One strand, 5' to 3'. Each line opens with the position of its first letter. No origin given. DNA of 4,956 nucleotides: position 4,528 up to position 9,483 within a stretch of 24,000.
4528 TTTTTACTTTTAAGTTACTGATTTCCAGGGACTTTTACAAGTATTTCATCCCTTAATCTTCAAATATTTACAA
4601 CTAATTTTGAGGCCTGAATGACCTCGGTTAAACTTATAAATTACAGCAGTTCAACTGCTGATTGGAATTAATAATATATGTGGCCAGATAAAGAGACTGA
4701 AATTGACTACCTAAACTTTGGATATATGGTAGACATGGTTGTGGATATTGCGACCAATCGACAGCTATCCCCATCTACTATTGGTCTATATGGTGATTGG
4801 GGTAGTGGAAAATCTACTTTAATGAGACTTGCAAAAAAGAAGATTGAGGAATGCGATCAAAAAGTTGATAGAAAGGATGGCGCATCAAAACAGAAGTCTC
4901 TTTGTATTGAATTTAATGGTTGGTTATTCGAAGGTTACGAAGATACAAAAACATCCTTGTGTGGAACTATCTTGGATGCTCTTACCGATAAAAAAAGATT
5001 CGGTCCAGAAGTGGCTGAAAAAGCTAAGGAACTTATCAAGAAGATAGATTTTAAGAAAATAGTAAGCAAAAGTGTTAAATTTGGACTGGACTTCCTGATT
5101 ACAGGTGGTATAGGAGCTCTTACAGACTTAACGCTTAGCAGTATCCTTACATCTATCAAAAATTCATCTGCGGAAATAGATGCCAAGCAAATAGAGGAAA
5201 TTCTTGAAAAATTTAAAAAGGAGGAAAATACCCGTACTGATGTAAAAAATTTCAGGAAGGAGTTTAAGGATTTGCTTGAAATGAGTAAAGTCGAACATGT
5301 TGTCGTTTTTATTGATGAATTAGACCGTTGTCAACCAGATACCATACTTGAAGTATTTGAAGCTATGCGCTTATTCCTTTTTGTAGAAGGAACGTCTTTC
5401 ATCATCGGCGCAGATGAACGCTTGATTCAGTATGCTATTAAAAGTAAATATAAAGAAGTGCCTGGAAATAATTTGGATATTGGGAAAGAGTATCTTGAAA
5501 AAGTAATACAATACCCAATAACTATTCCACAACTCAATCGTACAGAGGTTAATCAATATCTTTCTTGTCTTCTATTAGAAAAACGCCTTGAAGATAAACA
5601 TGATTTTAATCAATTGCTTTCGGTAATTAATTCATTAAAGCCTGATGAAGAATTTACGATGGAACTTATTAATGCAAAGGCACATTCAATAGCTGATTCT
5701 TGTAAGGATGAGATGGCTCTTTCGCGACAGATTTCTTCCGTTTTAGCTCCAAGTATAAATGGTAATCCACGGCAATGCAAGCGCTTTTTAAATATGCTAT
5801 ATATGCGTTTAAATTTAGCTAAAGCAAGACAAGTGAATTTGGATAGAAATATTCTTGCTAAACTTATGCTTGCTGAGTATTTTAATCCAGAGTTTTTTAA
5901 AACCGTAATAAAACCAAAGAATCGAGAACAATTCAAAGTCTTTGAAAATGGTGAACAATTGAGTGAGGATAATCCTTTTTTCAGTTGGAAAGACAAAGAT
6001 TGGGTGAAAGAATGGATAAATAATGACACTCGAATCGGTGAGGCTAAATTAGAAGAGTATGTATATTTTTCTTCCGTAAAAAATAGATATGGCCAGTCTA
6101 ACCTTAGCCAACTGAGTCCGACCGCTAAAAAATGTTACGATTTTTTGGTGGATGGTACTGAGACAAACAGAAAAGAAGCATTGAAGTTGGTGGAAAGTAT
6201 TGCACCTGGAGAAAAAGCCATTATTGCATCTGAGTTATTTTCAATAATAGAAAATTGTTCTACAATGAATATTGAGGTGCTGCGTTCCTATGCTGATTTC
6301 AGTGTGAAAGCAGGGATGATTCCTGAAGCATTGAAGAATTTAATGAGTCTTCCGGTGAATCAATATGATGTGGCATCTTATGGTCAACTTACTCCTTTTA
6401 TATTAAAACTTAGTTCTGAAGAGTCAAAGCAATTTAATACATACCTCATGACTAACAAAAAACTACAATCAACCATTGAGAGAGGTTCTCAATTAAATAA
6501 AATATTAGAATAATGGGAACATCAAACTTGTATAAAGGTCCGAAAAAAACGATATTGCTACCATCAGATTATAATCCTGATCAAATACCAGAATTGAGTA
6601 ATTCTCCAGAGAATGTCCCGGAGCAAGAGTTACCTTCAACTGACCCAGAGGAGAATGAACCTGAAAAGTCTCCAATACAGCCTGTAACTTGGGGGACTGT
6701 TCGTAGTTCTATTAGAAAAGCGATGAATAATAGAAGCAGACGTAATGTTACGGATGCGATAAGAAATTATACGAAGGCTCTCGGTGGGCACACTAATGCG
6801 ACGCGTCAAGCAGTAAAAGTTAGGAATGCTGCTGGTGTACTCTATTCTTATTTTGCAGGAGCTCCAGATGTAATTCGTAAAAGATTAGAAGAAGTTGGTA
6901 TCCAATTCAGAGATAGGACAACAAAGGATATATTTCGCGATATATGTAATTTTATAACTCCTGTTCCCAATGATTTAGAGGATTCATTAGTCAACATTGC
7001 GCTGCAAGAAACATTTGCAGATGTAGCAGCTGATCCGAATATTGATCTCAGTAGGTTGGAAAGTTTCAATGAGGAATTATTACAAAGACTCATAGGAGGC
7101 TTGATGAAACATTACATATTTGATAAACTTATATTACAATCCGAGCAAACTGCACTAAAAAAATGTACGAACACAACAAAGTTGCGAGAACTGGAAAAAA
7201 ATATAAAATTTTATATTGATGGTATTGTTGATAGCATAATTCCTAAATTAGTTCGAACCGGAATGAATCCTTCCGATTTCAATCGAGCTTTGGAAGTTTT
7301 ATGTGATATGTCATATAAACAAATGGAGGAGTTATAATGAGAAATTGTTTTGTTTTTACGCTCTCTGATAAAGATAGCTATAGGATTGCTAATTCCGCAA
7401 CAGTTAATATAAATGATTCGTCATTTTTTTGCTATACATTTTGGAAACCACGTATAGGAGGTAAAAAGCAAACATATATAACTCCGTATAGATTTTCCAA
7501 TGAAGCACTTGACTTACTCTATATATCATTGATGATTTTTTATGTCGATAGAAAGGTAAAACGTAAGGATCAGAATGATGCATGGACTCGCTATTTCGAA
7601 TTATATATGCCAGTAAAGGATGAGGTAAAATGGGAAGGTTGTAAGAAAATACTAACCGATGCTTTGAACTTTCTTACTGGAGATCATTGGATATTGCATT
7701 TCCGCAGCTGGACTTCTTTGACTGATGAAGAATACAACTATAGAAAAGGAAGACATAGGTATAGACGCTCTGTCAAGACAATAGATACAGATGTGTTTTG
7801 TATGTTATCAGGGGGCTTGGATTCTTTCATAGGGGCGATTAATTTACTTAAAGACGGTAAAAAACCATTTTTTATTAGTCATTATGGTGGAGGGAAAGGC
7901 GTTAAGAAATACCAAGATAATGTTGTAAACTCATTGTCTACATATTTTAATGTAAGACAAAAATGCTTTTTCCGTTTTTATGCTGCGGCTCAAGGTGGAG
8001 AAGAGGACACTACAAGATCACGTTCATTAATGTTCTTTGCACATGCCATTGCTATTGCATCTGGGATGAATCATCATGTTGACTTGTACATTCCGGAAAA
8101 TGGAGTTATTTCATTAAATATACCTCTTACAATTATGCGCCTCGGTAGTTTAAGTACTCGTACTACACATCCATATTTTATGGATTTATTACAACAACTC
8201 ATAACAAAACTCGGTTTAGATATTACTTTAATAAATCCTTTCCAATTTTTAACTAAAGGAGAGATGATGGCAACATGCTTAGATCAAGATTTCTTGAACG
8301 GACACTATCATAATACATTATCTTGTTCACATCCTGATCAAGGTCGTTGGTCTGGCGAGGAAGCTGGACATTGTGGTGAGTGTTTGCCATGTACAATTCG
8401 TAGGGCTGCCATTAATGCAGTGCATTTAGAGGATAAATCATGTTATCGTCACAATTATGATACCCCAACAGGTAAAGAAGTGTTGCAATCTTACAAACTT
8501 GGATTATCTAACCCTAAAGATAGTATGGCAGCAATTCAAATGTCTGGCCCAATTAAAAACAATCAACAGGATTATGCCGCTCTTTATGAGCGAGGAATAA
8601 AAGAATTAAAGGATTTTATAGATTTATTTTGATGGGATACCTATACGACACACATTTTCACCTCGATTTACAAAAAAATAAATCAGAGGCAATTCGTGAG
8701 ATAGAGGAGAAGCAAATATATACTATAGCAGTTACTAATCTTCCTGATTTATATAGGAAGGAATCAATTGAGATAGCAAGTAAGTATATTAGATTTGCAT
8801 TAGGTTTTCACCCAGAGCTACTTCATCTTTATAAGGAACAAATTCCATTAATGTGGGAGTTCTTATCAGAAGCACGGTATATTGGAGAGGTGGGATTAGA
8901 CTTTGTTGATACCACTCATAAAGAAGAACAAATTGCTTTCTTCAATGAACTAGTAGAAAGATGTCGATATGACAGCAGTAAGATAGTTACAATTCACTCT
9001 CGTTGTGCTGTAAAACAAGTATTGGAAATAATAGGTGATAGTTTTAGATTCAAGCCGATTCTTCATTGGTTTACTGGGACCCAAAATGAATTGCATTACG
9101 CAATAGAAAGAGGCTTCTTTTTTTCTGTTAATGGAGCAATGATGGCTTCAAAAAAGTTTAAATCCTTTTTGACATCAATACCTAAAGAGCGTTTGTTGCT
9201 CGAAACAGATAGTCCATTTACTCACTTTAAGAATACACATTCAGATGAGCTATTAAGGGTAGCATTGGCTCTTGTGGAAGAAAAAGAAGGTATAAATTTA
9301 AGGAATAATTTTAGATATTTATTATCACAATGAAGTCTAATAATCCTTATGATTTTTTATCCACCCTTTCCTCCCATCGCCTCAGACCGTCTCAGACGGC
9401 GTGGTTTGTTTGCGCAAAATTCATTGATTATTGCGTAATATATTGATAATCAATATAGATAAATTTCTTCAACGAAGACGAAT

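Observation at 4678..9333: Complete QatABCD-type anti-phage operon (KAP NTPase - unknown - QueC-like - TatD)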

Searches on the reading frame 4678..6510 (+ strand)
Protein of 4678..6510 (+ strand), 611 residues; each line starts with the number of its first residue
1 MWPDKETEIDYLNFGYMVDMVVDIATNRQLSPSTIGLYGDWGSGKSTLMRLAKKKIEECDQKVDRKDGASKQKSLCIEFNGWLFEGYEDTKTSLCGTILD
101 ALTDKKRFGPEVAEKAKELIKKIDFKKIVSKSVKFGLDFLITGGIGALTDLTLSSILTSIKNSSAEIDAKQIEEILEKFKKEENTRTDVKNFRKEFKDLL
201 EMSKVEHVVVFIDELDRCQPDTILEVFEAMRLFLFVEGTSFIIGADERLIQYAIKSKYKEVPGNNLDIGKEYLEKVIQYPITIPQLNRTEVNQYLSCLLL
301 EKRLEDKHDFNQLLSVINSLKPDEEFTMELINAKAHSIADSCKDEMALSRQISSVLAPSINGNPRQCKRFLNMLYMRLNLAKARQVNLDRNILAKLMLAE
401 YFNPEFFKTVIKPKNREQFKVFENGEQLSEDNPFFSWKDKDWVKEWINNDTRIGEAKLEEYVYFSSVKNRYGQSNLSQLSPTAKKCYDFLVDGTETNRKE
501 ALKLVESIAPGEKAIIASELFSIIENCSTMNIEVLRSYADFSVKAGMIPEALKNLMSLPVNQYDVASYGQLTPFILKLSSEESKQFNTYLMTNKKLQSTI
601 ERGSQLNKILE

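Call 3: search_protein_families(library=padloc, proteins=[window:4678-6510:+], max_evalue=0.01)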
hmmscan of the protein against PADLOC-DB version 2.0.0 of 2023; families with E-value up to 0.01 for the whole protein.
window:4678-6510:+ (611 aa): 8 families
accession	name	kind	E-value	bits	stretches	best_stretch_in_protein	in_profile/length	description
PDLC02209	QatA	-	2.3e-102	341.7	1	3-412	4-417/646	-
PDLC02210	QatA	-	2.6e-75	252.1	1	1-521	1-531/593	-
PDLC04959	PDC-S20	-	1e-25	89.2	1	31-295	39-270/464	-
PDLC02361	PifA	-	3e-20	70.4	1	27-294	35-264/720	PifA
PDLC04957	PDC-S20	-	3.1e-18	64.5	1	9-316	5-292/446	-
PDLC04956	PDC-S20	-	7.2e-17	59.9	1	30-313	33-284/450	-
PDLC04958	PDC-S20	-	9.1e-16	56.2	1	10-290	4-261/458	-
PDLC02778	SspC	-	0.0035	13.1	0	113-215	72-173/1053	SspC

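Call 4: search_protein_families(library=pfam, proteins=[window:4678-6510:+], max_evalue=0.1)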
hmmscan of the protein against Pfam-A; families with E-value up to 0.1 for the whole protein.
window:4678-6510:+ (611 aa): 11 families
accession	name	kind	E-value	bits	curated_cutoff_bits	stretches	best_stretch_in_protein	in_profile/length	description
PF07693.20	KAP_NTPase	-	3.1e-47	161.7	20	1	31-379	19-291/293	KAP family P-loop domain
PF13401.12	AAA_22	-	2e-06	28.6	27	1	172-234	51-108/130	AAA domain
PF24883.2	NPHP3_N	-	3.4e-06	27.8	24.8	1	152-227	67-146/164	Nephrocystin 3, N-terminal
PF13191.12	AAA_16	-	2.4e-05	25.3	32.6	0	147-222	72-148/167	AAA ATPase domain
PF00004.35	AAA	-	0.0097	16.8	21.2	0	188-220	38-71/131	ATPase family associated with various cellular activities (AAA)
PF08711.16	Med26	-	0.021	15.1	20.6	0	91-122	17-47/52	TFIIS helical bundle-like domain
PF25199.1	nSTAND_NTPase5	-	0.022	15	34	0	22-50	29-59/145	Novel STAND NTPase 5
PF00005.33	ABC_tran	-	0.051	14.6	25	0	34-64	13-43/137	ABC transporter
PF20503.3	DUF6730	-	0.062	14.7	27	0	153-205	25-78/82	Family of unknown function (DUF6730)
PF07728.20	AAA_5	-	0.062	13.7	22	0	197-226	65-86/139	AAA domain (dynein-related subfamily)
PF00931.28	NB-ARC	-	0.069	12.8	23.5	0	30-63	16-49/248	NB-ARC domain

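Call 5: search_protein_families(library=ncbifam, proteins=[window:4678-6510:+], max_evalue=0.1)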
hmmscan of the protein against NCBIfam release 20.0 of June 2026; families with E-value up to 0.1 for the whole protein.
window:4678-6510:+ (611 aa): 4 families
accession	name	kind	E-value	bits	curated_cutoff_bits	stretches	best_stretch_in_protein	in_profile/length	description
NF041923.1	QatA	equivalog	4.4e-120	402.2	600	1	1-529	2-554/628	Qat anti-phage system ATPase QatA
NF047389.1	ATPase_Sll1717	subfamily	7e-05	22.1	75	1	28-217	25-196/454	P-loop ATPase, Sll1717 family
NF000355.4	ribo_prot_ABC_F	equivalog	0.00038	19.4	380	1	12-70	8-66/499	ribosomal protection-like ABC-F family protein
TIGR00739.1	yajC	equivalog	0.07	13.2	44.2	0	495-534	25-64/84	preprotein translocase subunit YajC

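Call 18: search_solved_structures(query=window:4678-6510:+, show_alignments=1, max_evalue=0.01)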
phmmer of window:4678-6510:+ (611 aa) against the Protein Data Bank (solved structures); distinct sequences matched with E-value up to 0.01: 0.

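Call 42: list_cluster_members(proteins=[window:4678-6510:+, window:6513-7334:+, window:7337-8629:+, window:8632-9330:+, window:10188-12623:+, window:16649-18178:+, window:18429-21704:+, window:3594-4514:-])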
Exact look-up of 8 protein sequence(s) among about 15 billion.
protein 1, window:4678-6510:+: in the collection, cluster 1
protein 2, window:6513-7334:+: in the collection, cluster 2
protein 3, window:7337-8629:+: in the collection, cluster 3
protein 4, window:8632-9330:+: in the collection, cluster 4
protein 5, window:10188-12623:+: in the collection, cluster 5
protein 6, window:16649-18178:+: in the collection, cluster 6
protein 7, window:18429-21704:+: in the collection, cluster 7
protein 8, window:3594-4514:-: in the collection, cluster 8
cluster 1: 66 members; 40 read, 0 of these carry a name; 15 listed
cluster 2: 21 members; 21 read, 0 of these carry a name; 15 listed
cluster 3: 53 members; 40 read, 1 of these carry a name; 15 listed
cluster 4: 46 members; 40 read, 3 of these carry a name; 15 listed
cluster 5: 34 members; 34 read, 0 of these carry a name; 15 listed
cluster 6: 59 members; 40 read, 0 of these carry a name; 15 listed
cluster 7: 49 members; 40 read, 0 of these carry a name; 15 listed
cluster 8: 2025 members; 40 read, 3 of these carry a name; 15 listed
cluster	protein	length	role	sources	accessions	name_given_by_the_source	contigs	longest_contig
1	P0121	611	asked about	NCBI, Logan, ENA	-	-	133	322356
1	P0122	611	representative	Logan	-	-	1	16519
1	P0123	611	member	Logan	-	-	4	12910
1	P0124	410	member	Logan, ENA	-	-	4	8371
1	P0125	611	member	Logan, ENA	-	-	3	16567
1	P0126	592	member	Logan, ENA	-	-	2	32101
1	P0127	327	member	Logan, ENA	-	-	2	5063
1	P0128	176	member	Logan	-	-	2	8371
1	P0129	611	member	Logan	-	-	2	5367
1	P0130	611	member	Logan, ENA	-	-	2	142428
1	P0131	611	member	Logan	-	-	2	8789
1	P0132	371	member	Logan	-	-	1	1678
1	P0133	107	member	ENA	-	-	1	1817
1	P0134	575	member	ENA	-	-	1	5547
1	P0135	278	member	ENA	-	-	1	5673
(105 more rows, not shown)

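Call 44: find_homologous_proteins(query=window:4678-6510:+, max_evalue=1e-10)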
Query window:4678-6510:+ (611 aa): 3408 proteins with E <= 1e-10 among 8000 candidates; the best 120 are listed.
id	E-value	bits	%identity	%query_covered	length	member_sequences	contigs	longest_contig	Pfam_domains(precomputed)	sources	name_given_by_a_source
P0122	0.0e+0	1353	100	100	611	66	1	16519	PF07693.21,PF24883.3,PF13401.13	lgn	-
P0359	0.0e+0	1248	92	100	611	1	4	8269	PF07693.21,PF24883.3,PF13401.13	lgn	-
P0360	0.0e+0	1246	92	100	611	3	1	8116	PF07693.21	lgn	-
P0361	0.0e+0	1244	91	100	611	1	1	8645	PF07693.21,PF13401.13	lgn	-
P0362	0.0e+0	1241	91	100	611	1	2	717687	PF07693.21,PF24883.3,PF13401.13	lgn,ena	-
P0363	0.0e+0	1235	90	100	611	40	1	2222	PF07693.21,PF13401.13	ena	-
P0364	0.0e+0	1128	82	100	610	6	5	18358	PF07693.21,PF13401.13,PF13191.13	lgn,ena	-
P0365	3.8e-298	1008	73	100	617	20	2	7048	PF07693.21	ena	-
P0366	1.5e-295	999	72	100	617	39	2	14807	PF07693.21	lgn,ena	-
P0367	1.6e-295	999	72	100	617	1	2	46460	PF07693.21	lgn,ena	-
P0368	2.7e-293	992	71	100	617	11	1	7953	PF07693.21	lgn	-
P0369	4.1e-293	991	72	100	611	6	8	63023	PF07693.21,PF13401.13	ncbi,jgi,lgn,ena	-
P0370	4.2e-293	991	71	100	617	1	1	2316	PF07693.21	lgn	-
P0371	5.4e-293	991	71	100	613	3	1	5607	PF07693.21,PF13401.13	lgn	-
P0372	2.2e-292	989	72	100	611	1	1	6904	PF07693.21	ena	-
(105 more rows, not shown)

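Call 66: predict_structure(alignment_id=A2)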
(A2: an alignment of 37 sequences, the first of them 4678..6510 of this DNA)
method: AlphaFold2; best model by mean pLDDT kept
length: 611 residues; sequences in the alignment: 37
mean_pLDDT: 77.8   pTM: 0.61
mean pLDDT of the five models: 77.8, 76.3, 72.1, 71.9, 71.3
residues with pLDDT >= 90: 156; 70-90: 317; 50-70: 49; < 50: 89
segments of 3 or more residues with pLDDT < 50: 63-70, 85-91, 125-169, 172-185, 260-266, 469-474
pLDDT, mean of each block of 10 residues (from residue 1): 73 84 88 84 81 88 48 80 54 76 86 88 53 34 30 37 44 46 56 87 89 83 77 82 87 68 54 80 85 93 91 91 88 94 93 85 82 86 80 90 85 87 87 88 84 81 58 56 91 89 88 82 76 91 92 90 88 91 92 86 70 51
secondary structure, 60 per line:
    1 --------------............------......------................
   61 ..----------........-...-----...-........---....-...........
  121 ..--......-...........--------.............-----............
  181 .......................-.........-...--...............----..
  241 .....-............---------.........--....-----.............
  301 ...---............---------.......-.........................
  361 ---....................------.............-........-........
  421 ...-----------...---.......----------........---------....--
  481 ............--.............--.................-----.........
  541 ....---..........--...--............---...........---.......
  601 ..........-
elements in order: H15-26 E33-38 H45-62 E73-80 H94-101 H105-108 H110-122 H125-130 H132-142 H151-163 H169-203 E205-213 H220-234 E239-245 H247-258 H268-276 E279-282 H288-303 H307-318 H328-334 H336-360 H364-383 H390-402 H404-411 H413-423 H441-447 H458-465 H475-478 H481-492 H495-507 H510-526 H532-544 H548-557 H565-576 H580-590 H594-610

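Call 70: fold_search(model_id=the predicted structure, library=pdb)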
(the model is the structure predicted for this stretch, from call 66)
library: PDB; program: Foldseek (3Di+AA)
matches with E <= 10: 809; with E <= 0.001: 21
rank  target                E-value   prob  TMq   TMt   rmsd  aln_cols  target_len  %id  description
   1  8hr8_G                7.6e-07  1.00  0.27  0.21  26.9       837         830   12  Structure of heptameric RdrA ring (released 2023-02-01)
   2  8hr8_H                4.7e-06  1.00  0.29  0.22  17.6       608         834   12  Structure of heptameric RdrA ring (released 2023-02-01)
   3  8hr8_F                5.2e-06  1.00  0.29  0.23  17.9       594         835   11  Structure of heptameric RdrA ring (released 2023-02-01)
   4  8hrb_A                1.3e-05  1.00  0.32  0.25  16.6       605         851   12  Structure of tetradecameric RdrA ring in RNA-loading state (released 2023-02-01)
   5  8hr8_E                1.4e-05  1.00  0.32  0.25  16.1       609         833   10  Structure of heptameric RdrA ring (released 2023-02-01)
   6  8hr8_C                2.0e-05  1.00  0.28  0.22  17.7       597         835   12  Structure of heptameric RdrA ring (released 2023-02-01)
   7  8hra_C                3.1e-05  1.00  0.31  0.24  17.1       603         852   11  Structure of heptameric RdrA ring in RNA-loading state (released 2023-02-01)
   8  8hr8_A                4.1e-05  1.00  0.30  0.23  17.7       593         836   10  Structure of heptameric RdrA ring (released 2023-02-01)
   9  8hra_B                4.3e-05  1.00  0.29  0.22  18.7       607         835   12  Structure of heptameric RdrA ring in RNA-loading state (released 2023-02-01)
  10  8fnw_M                1.2e-04  1.00  0.27  0.22  18.2       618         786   11  Structure of RdrA-RdrB complex from Escherichia coli RADAR defense system (released 2023-02-01)
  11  4xgc_D                1.9e-04  1.00  0.26  0.34  17.7       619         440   11  Crystal structure of the eukaryotic origin recognition complex (released 2015-04-01)
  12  8fnt_E                2.4e-04  1.00  0.26  0.21  18.1       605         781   11  Structure of RdrA from Escherichia coli RADAR defense system (released 2023-02-01)
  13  8hr7_A                2.9e-04  1.00  0.26  0.20  18.2       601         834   12  Structure of RdrA-RdrB complex (released 2023-02-01)
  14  8fnt_A                3.0e-04  1.00  0.26  0.21  18.2       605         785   11  Structure of RdrA from Escherichia coli RADAR defense system (released 2023-02-01)
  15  8fnt_D                3.6e-04  1.00  0.26  0.21  18.2       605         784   11  Structure of RdrA from Escherichia coli RADAR defense system (released 2023-02-01)
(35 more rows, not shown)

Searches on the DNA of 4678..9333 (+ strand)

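Call 62: search_dna_similar(query=window:4678-9333:+, collection=plasmids, mode=near, max_rows=10)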
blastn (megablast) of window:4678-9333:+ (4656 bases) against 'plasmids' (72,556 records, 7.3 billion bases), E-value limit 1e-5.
No match.

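Call 63: search_dna_similar(query=window:4678-9333:+, collection=phages, mode=near, max_rows=10)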
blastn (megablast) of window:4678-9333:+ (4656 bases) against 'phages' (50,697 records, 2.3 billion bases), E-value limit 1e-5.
No match.
